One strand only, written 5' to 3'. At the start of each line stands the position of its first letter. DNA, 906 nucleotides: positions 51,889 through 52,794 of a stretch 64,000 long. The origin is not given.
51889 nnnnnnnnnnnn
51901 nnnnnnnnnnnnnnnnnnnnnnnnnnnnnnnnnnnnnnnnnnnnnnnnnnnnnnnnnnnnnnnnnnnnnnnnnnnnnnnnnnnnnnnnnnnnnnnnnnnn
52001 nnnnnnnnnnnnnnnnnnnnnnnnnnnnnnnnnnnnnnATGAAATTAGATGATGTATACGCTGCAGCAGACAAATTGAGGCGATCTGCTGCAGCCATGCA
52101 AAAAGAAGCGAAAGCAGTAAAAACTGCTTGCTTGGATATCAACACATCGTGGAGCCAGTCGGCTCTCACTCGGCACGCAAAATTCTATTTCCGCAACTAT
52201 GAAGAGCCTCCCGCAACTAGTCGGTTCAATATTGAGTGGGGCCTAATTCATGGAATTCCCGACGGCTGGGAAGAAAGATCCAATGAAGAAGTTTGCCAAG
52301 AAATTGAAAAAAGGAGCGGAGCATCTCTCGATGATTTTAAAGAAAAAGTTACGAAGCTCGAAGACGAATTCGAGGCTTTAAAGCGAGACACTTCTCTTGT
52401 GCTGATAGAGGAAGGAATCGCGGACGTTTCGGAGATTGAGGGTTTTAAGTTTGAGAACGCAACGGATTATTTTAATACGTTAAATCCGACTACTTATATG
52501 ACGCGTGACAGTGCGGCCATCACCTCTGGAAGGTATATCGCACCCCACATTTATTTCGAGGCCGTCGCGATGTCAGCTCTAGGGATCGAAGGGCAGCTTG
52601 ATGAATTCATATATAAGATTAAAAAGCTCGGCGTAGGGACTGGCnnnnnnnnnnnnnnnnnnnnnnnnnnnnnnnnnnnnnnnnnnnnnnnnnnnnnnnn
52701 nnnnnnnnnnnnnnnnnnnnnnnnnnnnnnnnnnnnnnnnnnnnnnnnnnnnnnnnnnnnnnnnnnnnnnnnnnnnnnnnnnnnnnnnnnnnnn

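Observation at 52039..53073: HEPN-like (RNPRAH) C-terminal domain fused to an unrecognised N-terminal domain of about 200 aa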

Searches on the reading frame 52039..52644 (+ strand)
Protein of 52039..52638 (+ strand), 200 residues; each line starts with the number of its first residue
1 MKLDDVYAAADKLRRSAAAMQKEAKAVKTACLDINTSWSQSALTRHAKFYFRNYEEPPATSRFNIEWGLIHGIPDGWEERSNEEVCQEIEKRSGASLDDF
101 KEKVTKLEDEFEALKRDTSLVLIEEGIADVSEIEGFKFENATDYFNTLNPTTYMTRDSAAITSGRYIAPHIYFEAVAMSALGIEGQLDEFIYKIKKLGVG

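Call 12: search_protein_families(library=pfam, proteins=[window:52039-52638:+], max_evalue=10)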
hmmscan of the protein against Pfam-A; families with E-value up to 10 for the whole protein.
seq(200 aa): 1 family
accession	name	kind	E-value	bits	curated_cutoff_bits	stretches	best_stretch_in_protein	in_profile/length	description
PF25600.1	TRIM_CC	-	0.04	14.2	30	1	79-117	41-79/142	TRIM protein coiled-coil region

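Call 25: search_protein_representatives(alignment_id=A2)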
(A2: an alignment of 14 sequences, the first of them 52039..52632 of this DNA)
Query: 14 sequences, 198 profile positions. Proteins with E-value up to 0.001 (for the whole library): 664; up to 1e-10: 239; up to 1e-30: 21. The best 150 are listed.
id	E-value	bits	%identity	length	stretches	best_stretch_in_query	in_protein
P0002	2.6e-85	301.3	-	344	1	3-197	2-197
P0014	9.2e-79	279.9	-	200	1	1-196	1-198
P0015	7.4e-77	273.7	-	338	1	4-197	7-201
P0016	3.6e-75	268.2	-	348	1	4-197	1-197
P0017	2.3e-55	203.5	-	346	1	2-197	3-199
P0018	1.2e-53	198.0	-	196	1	2-189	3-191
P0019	1.2e-37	145.7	-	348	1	2-197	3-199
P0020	5.8e-36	140.2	-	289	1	26-191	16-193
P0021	2.0e-34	135.2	-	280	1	20-196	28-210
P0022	2.1e-34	135.1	-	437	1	15-196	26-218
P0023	7.4e-34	133.3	-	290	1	6-197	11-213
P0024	8.3e-34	133.2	-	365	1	19-191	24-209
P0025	8.4e-34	133.2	-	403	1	17-193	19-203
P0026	3.9e-33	131.0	-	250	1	11-195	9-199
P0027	5.0e-33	130.6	-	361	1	6-192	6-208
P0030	2.6e-32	128.3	-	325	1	23-197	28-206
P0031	4.8e-32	127.4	-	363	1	5-191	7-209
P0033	8.2e-31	123.4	-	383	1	13-194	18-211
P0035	1.1e-29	119.7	-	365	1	12-188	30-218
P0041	1.5e-27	112.7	-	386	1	18-196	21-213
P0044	2.3e-27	112.1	-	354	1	6-196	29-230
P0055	8.9e-26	107.0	-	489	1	29-180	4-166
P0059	1.6e-25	106.1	-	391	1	21-190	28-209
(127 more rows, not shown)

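Call 42: find_encoding_contigs(protein=P0022, flank=8000, max_places=2)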
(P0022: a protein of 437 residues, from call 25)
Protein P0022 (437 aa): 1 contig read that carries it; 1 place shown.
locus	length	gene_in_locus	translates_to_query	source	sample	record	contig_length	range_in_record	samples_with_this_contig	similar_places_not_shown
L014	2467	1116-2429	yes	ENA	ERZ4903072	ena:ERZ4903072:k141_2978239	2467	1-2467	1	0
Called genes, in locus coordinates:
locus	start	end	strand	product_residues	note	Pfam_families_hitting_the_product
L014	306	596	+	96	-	-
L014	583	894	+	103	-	-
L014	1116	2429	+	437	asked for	-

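Call 54: find_homologous_proteins(query=A8, max_evalue=0.00001)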
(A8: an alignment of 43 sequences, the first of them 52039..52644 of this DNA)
Query A8 (43 sequences) (202 aa, profile of the alignment): 43 proteins with E <= 0.00001 among 5042 candidates.
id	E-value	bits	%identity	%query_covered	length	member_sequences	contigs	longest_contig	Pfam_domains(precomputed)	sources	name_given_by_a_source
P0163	6.8e-68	246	34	93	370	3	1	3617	PF09509.16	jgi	-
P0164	4.8e-67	244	30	83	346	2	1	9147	PF09509.16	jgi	jgi:uncharacterized protein (TIGR02391 family)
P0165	2.3e-66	241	31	90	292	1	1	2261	-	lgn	-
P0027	3.1e-66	241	34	83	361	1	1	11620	-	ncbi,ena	-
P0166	5.5e-66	240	36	82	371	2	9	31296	PF09509.16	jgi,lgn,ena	-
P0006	1.4e-65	239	47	98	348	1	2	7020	-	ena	-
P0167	2.0e-65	238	32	97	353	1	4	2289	PF09509.16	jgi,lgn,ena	-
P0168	4.7e-65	237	31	90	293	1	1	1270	-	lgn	-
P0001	6.2e-64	233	94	100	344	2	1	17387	PF09509.16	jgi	jgi:uncharacterized protein (TIGR02391 family)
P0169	6.5e-64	233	37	86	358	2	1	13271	PF09509.16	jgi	-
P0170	1.6e-63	232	32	94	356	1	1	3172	PF09509.16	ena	-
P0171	2.0e-63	232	33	81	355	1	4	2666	PF09509.16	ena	-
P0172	3.1e-62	228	31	89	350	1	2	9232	PF09509.16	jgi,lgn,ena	-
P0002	5.4e-62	227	67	100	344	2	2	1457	PF09509.16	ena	-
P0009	5.4e-62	227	43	95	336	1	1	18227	-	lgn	-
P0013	8.8e-61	223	44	95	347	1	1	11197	-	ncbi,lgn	ncbi:MAG: hypothetical protein WDZ75_02260 [Candidatus Paceibacterota bacterium]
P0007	5.0e-60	221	45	97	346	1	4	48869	-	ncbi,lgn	-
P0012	3.5e-54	202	45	92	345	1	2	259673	-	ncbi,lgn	-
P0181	1.9e-53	199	33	92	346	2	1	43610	PF09509.16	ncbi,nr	ncbi:MAG: TIGR02391 family protein [Candidatus Nanopelagicaceae bacterium]|nr:TIGR02391 family prote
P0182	2.4e-53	199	33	69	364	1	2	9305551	-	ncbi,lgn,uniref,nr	ncbi:hypothetical protein M2164_002958 [Streptomyces sp. SAI-208]|uniref:hypothetical protein n=1 Ta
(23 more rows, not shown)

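Call 56: find_encoding_contigs(protein=P0182, flank=9000, max_places=2)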
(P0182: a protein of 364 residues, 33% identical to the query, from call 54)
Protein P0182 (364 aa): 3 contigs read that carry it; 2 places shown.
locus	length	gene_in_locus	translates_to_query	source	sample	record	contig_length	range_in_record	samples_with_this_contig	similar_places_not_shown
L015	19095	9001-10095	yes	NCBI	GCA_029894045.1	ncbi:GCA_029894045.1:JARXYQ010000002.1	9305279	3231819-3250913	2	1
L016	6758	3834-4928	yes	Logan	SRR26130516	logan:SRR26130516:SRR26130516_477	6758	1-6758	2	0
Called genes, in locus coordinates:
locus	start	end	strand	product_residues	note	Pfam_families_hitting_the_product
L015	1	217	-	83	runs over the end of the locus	-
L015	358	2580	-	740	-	-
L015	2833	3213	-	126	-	-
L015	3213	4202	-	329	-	PF10935:DUF2637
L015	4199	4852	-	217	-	PF00990:GGDEF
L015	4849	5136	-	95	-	-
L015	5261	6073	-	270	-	PF13349:DUF4097 (weak)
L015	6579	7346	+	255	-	-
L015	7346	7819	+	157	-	PF00293:NUDIX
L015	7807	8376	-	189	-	PF01966:HD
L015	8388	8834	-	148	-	PF00392:GntR, PF13545:HTH_Crp_2 (faint), PF02082:Rrf2 (faint), PF12802:MarR_2 (faint), PF13551:HTH_29 (faint), PF13730:HTH_36 (faint), PF09339:HTH_IclR (faint), PF00392:GntR, +7 more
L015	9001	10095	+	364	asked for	-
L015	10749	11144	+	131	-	-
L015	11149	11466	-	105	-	-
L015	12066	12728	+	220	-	-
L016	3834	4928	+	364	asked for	-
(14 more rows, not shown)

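Call 57: find_encoding_contigs(protein=P0181, flank=9000, max_places=2)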
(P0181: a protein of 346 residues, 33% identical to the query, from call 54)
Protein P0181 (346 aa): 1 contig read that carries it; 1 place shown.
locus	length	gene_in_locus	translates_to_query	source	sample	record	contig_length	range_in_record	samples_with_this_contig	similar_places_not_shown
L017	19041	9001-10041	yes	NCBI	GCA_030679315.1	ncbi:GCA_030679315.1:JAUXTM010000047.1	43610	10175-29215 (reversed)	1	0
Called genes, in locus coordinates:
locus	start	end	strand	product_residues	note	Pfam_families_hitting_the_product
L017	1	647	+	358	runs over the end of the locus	PF03054:tRNA_Me_trans, PF20259:tRNA_Me_trans_M, PF20258:tRNA_Me_trans_C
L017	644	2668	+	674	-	PF22745:Nlig-Ia, PF01653:DNA_ligase_aden, PF03120:OB_DNA_ligase, PF03119:DNA_ligase_ZBD, PF00633:HHH (faint), PF12826:HHH_2, PF14520:HHH_5, PF00533:BRCT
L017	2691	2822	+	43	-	-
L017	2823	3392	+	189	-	PF01467:CTP_transf_like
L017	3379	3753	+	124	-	PF02410:RsfS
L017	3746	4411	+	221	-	PF00300:His_Phos_1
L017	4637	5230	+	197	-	PF08818:DUF1801, PF13376:OmdA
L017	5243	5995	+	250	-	PF01925:TauE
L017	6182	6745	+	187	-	PF04264:YceI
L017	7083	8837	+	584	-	-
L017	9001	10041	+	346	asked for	PF09509:Hypoth_Ymh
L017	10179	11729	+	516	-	PF00133:tRNA-synt_1, PF09334:tRNA-synt_1g, PF13603:tRNA-synt_1_2, PF00133:tRNA-synt_1 (weak)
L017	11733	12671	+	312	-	PF00133:tRNA-synt_1 (weak), PF08264:Anticodon_1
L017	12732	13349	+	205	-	PF10531:SLBB, PF22461:SLBB_2 (faint), PF12836:HHH_3, PF00633:HHH (faint)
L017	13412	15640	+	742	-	PF13567:DUF4131 (weak), PF03772:Competence, PF00753:Lactamase_B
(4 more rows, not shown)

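Call 58: predict_structure(alignment_id=A8)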
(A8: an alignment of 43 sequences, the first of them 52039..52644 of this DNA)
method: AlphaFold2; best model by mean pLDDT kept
length: 202 residues; sequences in the alignment: 43
mean_pLDDT: 92.9   pTM: 0.89
mean pLDDT of the five models: 92.9, 92.6, 92.2, 92.2, 91.7
residues with pLDDT >= 90: 166; 70-90: 23; 50-70: 11; < 50: 2
segments of 3 or more residues with pLDDT < 50: none
pLDDT, mean of each block of 10 residues (from residue 1): 95 98 98 97 90 97 84 93 98 98 98 98 95 97 94 68 86 98 98 85 46
secondary structure, 60 per line:
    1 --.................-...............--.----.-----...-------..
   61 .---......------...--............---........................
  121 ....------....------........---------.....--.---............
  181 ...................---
elements in order: H3-19 H21-35 E49-51 H65-70 E77-79 H82-93 H97-124 H131-134 H141-148 H158-162 H169-199

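Call 63: fold_search(model_id=the predicted structure, library=pdb)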
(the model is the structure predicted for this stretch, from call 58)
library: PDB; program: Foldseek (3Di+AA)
matches with E <= 10: 108; with E <= 0.001: 0
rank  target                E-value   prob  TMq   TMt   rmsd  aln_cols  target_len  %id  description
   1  4jeh_B                3.5e-01  0.11  0.15  0.14  18.3       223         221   13  Crystal Structure of Munc18a and Syntaxin1 lacking N-peptide complex (released 2013-07-17)
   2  7xsj_B                6.5e-01  0.08  0.15  0.14  18.5       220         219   13  The structure of the Mint1/Munc18-1/syntaxin-1 complex (released 2022-11-16)
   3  5m4y_C                6.8e-01  0.09  0.18  0.20  23.0       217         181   10  Crystal structure of the Sec3/Sso2 complex at 2.20 angstrom resolution (released 2017-02-08)
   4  3c98_B                8.7e-01  0.07  0.15  0.13  18.8       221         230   14  Revised structure of the munc18a-syntaxin1 complex (released 2008-03-25)
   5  8qae_A                9.6e-01  0.06  0.20  0.19  22.9       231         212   15  X-ray crystal structure of a de novo designed single-chain antiparallel 6-helix alpha-helical barrel, sc-apCC-6-SLLA (released 2024-07-03)
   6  4jeu_B                1.1e+00  0.06  0.15  0.14  18.1       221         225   13  Crystal Structure of Munc18a and Syntaxin1 with native N-terminus complex (released 2013-07-17)
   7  5vju                  1.2e+00  0.15  0.25  0.26  14.5       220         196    8  De Novo Photosynthetic Reaction Center Protein Variant Equipped with His-Tyr H-bond, Heme B, and Cd(II) ions (released 2018-04-25)
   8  1fio                  1.5e+00  0.06  0.17  0.18  20.5       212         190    9  CRYSTAL STRUCTURE OF YEAST T-SNARE PROTEIN SSO1 (released 2000-10-11)
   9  5lg4_A                2.1e+00  0.05  0.18  0.19  23.2       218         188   11  Crystal structure of the Sec3/Sso2 complex at 2.9 angstrom resolution (released 2017-02-08)
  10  6tyi_A                2.4e+00  0.05  0.19  0.17  28.1       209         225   11  ExbB-ExbD complex in MSP1E3D1 nanodisc (released 2019-10-16)
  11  4tql_B                2.5e+00  0.03  0.16  0.14  31.1       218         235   11  Computationally designed three helix bundle (released 2014-10-15)
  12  4tql_A                2.6e+00  0.08  0.21  0.19  32.0       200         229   10  Computationally designed three helix bundle (released 2014-10-15)
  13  2xhe_B                2.6e+00  0.04  0.15  0.15  15.9       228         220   10  Crystal structure of the Unc18-syntaxin 1 complex from Monosiga brevicollis (released 2011-06-29)
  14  7njl_d                2.8e+00  0.04  0.17  0.11  18.6       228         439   12  Mycobacterium smegmatis ATP synthase state 1b (released 2021-10-27)
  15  8vlw_A                3.1e+00  0.02  0.13  0.12  25.8       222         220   13  TolQ-TolR inner membrane protein complex from Acinetobacter baumannii (released 2025-01-15)
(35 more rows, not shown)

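Call 66: fold_search(model_id=the predicted structure, library=viral)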
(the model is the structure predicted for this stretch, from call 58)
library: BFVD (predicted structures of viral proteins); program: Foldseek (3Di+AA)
matches with E <= 10: 103; with E <= 0.001: 0
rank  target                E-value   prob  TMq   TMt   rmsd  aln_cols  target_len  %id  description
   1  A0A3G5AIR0            8.0e-01  0.08  0.18  0.13  21.1       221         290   13  Syntaxin-2 isoform X3 [Sylvanvirus sp.]
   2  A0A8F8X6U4            1.5e+00  0.04  0.16  0.14  14.9       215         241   12  (no name in the UniProt tables at hand)
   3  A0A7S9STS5            1.6e+00  0.04  0.16  0.14  20.2       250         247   12  (no name in the UniProt tables at hand)
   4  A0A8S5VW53            1.7e+00  0.05  0.18  0.14  13.5       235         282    8  (no name in the UniProt tables at hand)
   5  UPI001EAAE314         1.7e+00  0.05  0.15  0.11  21.5       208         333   14  (no name look-up for this kind of identifier)
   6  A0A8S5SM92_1          1.8e+00  0.13  0.25  0.07  10.5       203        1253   10  Minor structural protein putative tail fiber [Myoviridae sp. ctPoO4]
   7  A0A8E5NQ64            1.8e+00  0.07  0.18  0.05  20.6       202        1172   11  (no name in the UniProt tables at hand)
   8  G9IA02                1.9e+00  0.05  0.17  0.12  28.7       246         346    9  (no name in the UniProt tables at hand)
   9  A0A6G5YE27            2.1e+00  0.06  0.17  0.05  25.7       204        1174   12  (no name in the UniProt tables at hand)
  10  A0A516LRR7            2.2e+00  0.05  0.13  0.21  16.0       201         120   11  (no name in the UniProt tables at hand)
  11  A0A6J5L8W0            2.2e+00  0.04  0.15  0.10  25.8       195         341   11  Flagellar basal-body/hook protein, C-terminal domain containing protein [uncultured Caudovirales phage]
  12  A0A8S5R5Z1            2.4e+00  0.07  0.19  0.18  11.1       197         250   12  Uncharacterized protein [Myoviridae sp. ctaOv25]
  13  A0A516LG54            2.4e+00  0.02  0.14  0.07  25.7       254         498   18  (no name in the UniProt tables at hand)
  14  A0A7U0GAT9            2.7e+00  0.09  0.24  0.18  22.6       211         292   13  (no name in the UniProt tables at hand)
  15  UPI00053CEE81         3.1e+00  0.08  0.26  0.29  22.3       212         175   13  (no name look-up for this kind of identifier)
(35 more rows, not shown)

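Call 69: search_solved_structures(query=A8, max_evalue=10)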
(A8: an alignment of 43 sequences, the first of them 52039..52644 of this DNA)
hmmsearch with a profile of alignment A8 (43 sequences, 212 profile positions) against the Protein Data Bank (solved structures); distinct sequences matched with E-value up to 10: 13.
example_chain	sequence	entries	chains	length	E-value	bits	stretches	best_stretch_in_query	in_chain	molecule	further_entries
2mi7_A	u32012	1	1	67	0.0042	19.9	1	80-116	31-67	de novo protein a3Y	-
2lxy_A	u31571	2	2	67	0.0099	18.7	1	80-116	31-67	2-mercaptophenol-alpha3C | 4-mercaptophenol-alpha3C protein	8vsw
1lq7_A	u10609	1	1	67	0.011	18.6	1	80-116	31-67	Alpha3W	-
4gwp_A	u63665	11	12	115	0.037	16.8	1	80-144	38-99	Mediator of RNA polymerase II transcription subunit 11 | MEDIATOR OF RNA POLYMERASE II TRANSCRIPTION SUBUNIT 20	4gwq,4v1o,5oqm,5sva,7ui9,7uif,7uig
3j1o_H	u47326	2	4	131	0.051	16.4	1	80-144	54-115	Mediator of RNA polymerase II transcription subunit 11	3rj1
3r84_A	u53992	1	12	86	0.14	14.9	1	80-131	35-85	Mediator of RNA polymerase II transcription subunit 11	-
8fjg_A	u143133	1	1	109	0.34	13.7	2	80-113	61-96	H12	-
9evs_1H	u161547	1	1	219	0.96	12.2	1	80-118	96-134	bL9m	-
3n0u_A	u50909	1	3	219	2.5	10.8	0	69-92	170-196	Probable N-glycosylase/DNA lyase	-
5apt_A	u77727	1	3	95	2.6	10.8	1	86-121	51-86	GENERAL CONTROL PROTEIN GCN4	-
5apz_A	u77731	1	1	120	2.7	10.7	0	96-155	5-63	GENERAL CONTROL PROTEIN GCN4, NOR1 TCAR0761, GENERAL CONTROL PROTEIN GCN4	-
8gjg_A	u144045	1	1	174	2.8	10.7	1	89-152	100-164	gluc_A04_0005 Binder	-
8ubg_A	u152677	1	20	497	7.5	9.3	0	4-48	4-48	DpHF19,Green fluorescent protein (Fragment)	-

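Call 71: search_protein_families(library=padloc, proteins=[P0033, P0035, P0031, P0041, P0055, P0020, P0030, P0044, P0059], max_evalue=0.001)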
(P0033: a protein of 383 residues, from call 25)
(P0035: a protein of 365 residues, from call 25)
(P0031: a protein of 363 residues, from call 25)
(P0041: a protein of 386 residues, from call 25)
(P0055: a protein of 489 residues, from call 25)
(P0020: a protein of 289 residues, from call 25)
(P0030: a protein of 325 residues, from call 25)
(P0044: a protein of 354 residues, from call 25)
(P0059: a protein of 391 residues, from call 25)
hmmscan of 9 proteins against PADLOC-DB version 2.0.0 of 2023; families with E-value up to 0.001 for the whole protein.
P0033 (383 aa): 10 families
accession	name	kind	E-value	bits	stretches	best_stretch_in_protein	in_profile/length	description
PDLC05005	PDC-S35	-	5.5e-68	227.5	1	201-382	78-262/264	-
PDLC05007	PDC-S35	-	3.6e-65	218.4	1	106-382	31-277/278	-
PDLC05004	PDC-S35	-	1.6e-59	199.7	1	111-381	22-263/265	-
PDLC05006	PDC-S35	-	1.7e-45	153.2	1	217-380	62-229/231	-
PDLC05003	PDC-S35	-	1.9e-38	130.4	1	219-379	72-237/245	-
PDLC00729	Effector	-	3.4e-15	54.3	1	287-354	55-120/310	TIR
PDLC00731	Effector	-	4.4e-15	53.4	1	275-373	193-290/306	TIR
PDLC00732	Effector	-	1.5e-12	45.1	1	278-356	192-271/301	TIR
PDLC02371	PycTIR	-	1.9e-10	38.6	1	274-375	188-276/288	-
PDLC03865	LmuB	-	6.2e-05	19.4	1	91-164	691-762/1007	-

P0035 (365 aa): 9 families
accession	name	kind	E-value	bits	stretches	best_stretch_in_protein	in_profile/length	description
PDLC05005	PDC-S35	-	2e-57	193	1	207-361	78-233/264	-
PDLC05007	PDC-S35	-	2.3e-53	179.6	1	213-360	101-247/278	-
PDLC05004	PDC-S35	-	2.4e-47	159.8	1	234-359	107-233/265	-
PDLC05006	PDC-S35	-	1e-38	131.1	1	239-361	75-201/231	-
PDLC05003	PDC-S35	-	3.5e-35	119.7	1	221-361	71-210/245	-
PDLC00731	Effector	-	1.8e-13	48.2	1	284-362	194-273/306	TIR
PDLC00729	Effector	-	1.6e-12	45.5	1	260-361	18-119/310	TIR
PDLC00732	Effector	-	4.7e-11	40.2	1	284-362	190-269/301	TIR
PDLC02371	PycTIR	-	1.5e-07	29.1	1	265-362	171-258/288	-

P0031 (363 aa): 3 families
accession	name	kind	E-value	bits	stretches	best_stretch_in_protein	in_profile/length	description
PDLC02411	Aga_Helical-REase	-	6.8e-25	86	1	238-345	229-333/378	Class II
PDLC02404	Aga_Helical-REase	-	2.2e-14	52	1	265-346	241-322/368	Class II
PDLC02407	Aga_Helical-REase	-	1.8e-08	32.3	1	224-345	222-346/401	Class II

P0041 (386 aa): 3 families
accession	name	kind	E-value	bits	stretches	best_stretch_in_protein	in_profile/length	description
PDLC02411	Aga_Helical-REase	-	6e-32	109.2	1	238-382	233-373/378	Class II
PDLC02404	Aga_Helical-REase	-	2.5e-17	61.7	1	257-377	237-357/368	Class II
PDLC02407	Aga_Helical-REase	-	1e-14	52.8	1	236-384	238-389/401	Class II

P0055 (489 aa): 2 families
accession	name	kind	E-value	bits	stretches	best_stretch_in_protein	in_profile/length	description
PDLC04726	PDC-M60C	-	6.7e-68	227.4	1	199-474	127-400/407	-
PDLC00759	Effector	-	1.2e-14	51.7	1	217-476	239-502/506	PN-superfamily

P0020 (289 aa): 0 families

P0030 (325 aa): 0 families

P0044 (354 aa): 0 families

P0059 (391 aa): 4 families
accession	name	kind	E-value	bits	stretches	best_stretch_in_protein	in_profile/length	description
PDLC00420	ThsB1|ThsB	-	9e-60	200.5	1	245-388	3-146/319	TIR-like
PDLC02012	SAVED5--SAVED_TIR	-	1.3e-12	45.6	1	242-344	11-109/404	-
PDLC05062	PDC-S66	-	1.7e-09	35.6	1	205-338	114-240/282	-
PDLC00727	Effector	-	0.00082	15.9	0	244-328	174-256/590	TIR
